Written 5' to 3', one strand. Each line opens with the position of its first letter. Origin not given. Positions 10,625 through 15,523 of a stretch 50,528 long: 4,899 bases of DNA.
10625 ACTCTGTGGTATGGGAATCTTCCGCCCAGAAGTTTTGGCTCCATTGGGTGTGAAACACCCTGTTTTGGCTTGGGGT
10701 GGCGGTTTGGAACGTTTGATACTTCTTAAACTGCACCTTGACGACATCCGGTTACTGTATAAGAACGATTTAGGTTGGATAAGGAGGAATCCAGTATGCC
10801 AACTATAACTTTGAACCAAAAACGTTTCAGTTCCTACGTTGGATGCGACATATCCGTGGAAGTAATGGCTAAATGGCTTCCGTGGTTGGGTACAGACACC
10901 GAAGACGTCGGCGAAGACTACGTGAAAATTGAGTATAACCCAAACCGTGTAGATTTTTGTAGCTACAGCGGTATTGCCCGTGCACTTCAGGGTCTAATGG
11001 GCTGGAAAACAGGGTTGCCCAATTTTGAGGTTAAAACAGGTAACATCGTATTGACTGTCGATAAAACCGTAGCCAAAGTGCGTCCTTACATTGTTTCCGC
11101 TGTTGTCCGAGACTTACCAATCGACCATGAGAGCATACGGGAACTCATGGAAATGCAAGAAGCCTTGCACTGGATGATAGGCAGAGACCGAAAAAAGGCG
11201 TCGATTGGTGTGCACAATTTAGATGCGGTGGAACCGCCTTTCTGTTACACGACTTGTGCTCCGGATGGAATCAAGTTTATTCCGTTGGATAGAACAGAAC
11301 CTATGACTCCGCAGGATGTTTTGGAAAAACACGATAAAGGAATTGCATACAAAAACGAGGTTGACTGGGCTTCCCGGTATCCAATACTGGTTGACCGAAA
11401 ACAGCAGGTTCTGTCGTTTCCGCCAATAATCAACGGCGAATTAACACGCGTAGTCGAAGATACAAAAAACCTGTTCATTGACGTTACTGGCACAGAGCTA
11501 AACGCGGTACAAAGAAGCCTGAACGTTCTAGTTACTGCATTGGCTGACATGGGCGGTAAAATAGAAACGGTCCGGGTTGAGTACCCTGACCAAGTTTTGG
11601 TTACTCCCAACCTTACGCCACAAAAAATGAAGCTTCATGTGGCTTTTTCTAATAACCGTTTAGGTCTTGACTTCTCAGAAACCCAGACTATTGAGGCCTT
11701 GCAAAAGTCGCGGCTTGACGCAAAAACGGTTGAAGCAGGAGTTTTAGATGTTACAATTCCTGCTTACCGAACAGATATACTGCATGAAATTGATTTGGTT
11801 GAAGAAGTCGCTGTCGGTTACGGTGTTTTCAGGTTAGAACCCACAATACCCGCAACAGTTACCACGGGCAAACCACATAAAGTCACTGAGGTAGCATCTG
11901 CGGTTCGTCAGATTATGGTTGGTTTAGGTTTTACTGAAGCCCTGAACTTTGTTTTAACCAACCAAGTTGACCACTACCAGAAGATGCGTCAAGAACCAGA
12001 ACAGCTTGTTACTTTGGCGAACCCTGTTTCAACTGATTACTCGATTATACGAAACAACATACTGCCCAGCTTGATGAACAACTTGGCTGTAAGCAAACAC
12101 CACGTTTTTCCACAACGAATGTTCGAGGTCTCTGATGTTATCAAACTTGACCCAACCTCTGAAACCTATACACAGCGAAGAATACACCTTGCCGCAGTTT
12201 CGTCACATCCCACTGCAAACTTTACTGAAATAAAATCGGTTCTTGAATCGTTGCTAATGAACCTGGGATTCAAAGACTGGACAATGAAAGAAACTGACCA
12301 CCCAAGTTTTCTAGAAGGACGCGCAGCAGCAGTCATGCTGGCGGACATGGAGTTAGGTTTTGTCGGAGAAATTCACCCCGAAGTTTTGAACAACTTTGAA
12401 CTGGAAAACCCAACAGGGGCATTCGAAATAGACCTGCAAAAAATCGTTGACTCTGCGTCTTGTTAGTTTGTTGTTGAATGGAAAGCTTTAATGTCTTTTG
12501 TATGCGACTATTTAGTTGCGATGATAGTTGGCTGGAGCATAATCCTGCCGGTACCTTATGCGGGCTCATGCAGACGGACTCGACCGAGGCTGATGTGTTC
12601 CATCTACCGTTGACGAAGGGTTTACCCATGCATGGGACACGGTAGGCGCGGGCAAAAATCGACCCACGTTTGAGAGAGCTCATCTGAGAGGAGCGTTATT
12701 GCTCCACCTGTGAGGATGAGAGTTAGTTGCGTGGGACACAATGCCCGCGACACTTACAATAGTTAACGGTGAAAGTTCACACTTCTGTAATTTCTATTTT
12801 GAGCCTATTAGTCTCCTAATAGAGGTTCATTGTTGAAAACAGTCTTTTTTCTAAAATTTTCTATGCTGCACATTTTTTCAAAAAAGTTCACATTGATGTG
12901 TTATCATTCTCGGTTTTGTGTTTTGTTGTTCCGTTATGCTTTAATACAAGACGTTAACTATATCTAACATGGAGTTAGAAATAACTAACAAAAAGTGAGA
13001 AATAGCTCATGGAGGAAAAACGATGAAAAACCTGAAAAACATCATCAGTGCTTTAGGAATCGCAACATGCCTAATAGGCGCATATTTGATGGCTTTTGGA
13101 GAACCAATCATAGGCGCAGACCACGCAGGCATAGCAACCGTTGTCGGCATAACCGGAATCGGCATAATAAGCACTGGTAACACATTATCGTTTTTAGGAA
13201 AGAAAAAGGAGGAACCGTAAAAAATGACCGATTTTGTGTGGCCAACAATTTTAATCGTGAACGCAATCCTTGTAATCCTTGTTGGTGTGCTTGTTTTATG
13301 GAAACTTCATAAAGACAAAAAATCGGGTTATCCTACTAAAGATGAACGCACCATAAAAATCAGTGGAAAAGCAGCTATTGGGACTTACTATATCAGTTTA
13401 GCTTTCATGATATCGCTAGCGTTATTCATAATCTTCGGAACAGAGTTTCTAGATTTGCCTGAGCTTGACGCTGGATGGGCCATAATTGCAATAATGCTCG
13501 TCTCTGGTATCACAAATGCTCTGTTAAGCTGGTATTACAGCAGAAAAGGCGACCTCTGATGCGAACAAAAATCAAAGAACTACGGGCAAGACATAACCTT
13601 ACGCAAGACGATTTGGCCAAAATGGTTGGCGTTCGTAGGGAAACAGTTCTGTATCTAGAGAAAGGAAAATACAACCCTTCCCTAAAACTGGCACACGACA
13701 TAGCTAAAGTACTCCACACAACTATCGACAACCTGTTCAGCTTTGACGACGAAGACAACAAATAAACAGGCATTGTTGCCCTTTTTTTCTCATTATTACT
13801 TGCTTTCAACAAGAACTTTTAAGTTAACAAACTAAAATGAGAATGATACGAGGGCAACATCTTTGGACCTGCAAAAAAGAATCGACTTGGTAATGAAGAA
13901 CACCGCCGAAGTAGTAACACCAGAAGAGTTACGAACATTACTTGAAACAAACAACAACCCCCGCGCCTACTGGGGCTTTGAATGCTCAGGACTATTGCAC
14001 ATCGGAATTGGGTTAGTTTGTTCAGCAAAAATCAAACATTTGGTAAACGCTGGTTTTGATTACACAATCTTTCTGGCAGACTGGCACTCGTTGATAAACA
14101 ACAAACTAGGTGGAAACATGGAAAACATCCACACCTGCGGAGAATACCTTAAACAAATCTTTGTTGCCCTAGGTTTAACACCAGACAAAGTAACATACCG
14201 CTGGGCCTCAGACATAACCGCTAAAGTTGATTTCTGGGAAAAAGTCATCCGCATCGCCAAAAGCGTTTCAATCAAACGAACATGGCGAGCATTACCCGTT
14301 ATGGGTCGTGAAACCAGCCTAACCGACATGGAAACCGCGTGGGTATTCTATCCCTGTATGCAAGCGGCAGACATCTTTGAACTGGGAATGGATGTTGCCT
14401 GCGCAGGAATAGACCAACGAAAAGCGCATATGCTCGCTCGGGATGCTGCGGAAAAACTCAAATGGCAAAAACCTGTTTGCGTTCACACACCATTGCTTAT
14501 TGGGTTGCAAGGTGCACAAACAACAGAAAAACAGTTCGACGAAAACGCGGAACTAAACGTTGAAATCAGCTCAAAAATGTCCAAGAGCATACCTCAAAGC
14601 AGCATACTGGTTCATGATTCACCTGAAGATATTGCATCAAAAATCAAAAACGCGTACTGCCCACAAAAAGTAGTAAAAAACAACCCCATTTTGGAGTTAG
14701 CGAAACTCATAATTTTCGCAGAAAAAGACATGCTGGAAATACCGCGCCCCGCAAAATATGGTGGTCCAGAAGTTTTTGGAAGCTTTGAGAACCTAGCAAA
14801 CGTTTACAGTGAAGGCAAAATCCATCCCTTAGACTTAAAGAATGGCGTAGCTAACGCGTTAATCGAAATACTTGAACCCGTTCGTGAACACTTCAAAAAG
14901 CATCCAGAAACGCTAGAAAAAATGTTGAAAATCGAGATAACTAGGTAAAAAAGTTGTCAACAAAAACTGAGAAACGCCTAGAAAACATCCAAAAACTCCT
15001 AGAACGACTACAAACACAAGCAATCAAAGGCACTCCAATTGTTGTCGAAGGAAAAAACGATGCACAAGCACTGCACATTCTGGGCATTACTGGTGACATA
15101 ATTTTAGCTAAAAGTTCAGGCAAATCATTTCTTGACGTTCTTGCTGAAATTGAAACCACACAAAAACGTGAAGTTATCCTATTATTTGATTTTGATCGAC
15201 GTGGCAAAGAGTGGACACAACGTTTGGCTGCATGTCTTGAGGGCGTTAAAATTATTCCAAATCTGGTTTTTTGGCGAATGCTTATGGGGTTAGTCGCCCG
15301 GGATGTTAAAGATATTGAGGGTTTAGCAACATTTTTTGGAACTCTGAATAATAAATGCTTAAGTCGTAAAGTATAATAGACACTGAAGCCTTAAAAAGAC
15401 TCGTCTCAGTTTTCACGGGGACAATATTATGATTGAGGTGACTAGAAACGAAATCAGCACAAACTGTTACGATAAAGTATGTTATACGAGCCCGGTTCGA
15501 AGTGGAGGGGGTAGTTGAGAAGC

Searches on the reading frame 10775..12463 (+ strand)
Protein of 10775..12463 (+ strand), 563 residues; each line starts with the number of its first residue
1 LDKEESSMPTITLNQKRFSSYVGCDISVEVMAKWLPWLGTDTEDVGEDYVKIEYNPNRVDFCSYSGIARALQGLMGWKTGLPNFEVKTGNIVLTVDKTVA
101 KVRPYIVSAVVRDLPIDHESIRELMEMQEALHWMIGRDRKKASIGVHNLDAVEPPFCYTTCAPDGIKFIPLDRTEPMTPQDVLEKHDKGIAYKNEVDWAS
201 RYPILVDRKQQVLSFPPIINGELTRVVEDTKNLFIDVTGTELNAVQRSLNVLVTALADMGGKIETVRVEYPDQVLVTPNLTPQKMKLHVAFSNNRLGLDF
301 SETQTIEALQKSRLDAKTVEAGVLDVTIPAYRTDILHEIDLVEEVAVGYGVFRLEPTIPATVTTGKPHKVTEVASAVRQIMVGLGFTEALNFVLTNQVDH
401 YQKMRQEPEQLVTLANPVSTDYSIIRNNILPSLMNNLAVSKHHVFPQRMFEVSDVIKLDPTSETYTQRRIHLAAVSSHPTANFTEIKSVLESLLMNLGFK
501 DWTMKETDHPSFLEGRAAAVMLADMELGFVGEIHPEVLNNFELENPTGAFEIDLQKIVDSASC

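Call 61: search_protein_families(library=ncbifam, proteins=[window:10775-12463:+])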
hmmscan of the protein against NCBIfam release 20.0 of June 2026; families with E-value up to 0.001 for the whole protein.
window:10775-12463:+ (563 aa): 5 families
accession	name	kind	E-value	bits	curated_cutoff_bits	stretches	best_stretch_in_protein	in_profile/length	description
TIGR00471.1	pheT_arch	equivalog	3.4e-178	593.6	282.65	1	8-557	1-550/551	phenylalanine--tRNA ligase subunit beta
TIGR00472.1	pheT_bact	equivalog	3.9e-48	164.3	402.65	1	279-561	402-695/798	phenylalanine--tRNA ligase subunit beta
NF001882.0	PRK00629.5-4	equivalog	1.8e-15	56.4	527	1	206-537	302-628/725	phenylalanine--tRNA ligase subunit beta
NF003210.0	PRK04172.1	equivalog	3e-05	23.1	350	0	359-389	226-256/496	phenylalanine--tRNA ligase subunit alpha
TIGR00468.1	pheS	equivalog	0.00036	19.9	237.45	0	361-401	65-105/324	phenylalanine--tRNA ligase subunit alpha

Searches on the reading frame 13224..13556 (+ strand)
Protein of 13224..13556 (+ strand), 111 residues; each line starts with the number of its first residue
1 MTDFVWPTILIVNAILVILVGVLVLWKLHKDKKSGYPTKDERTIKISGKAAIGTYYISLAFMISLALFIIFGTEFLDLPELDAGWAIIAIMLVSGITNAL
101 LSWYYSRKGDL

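Call 63: search_protein_families(library=pfam, proteins=[window:13224-13556:+], max_evalue=0.00001)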
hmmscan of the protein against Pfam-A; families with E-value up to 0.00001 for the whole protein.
window:13224-13556:+ (111 aa): 2 families
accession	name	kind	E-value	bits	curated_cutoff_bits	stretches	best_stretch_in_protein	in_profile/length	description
PF09946.14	DUF2178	-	1.2e-06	28.9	22.8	1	14-92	23-100/104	Predicted membrane protein (DUF2178)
PF07690.21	MFS_1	-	3.8e-06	26.5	33.4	1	4-109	148-266/347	Major Facilitator Superfamily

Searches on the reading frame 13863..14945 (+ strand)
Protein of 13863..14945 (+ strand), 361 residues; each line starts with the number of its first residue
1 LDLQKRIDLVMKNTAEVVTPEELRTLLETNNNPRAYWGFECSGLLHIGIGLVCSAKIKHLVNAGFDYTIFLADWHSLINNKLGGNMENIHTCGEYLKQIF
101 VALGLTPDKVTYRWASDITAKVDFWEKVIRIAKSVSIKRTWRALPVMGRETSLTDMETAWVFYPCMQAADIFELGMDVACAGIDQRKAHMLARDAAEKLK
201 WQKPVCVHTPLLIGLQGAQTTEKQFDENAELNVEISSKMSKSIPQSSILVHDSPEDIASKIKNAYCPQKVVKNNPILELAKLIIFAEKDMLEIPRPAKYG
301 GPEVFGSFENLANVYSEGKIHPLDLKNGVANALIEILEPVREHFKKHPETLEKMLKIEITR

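Call 63: search_protein_families(library=pfam, proteins=[window:13863-14945:+], max_evalue=0.00001)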
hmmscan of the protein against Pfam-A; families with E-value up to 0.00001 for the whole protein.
window:13863-14945:+ (361 aa): 1 family
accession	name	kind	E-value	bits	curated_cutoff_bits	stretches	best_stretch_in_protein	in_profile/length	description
PF00579.31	tRNA-synt_1b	-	1.3e-38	133.5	21.1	2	30-219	3-197/292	tRNA synthetases class I (W and Y)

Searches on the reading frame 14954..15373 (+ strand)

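Call 63: search_protein_families(library=pfam, proteins=[window:14954-15373:+], max_evalue=0.00001)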
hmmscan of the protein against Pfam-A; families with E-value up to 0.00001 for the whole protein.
window:14954-15373:+ (140 aa): 2 families
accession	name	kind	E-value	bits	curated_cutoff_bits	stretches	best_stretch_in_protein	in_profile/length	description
PF13662.12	Toprim_4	-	3.4e-06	27.6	25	1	29-99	4-80/85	Toprim domain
PF13155.12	Toprim_2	-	8.3e-06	26.5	22.1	0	29-99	1-70/88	Toprim-like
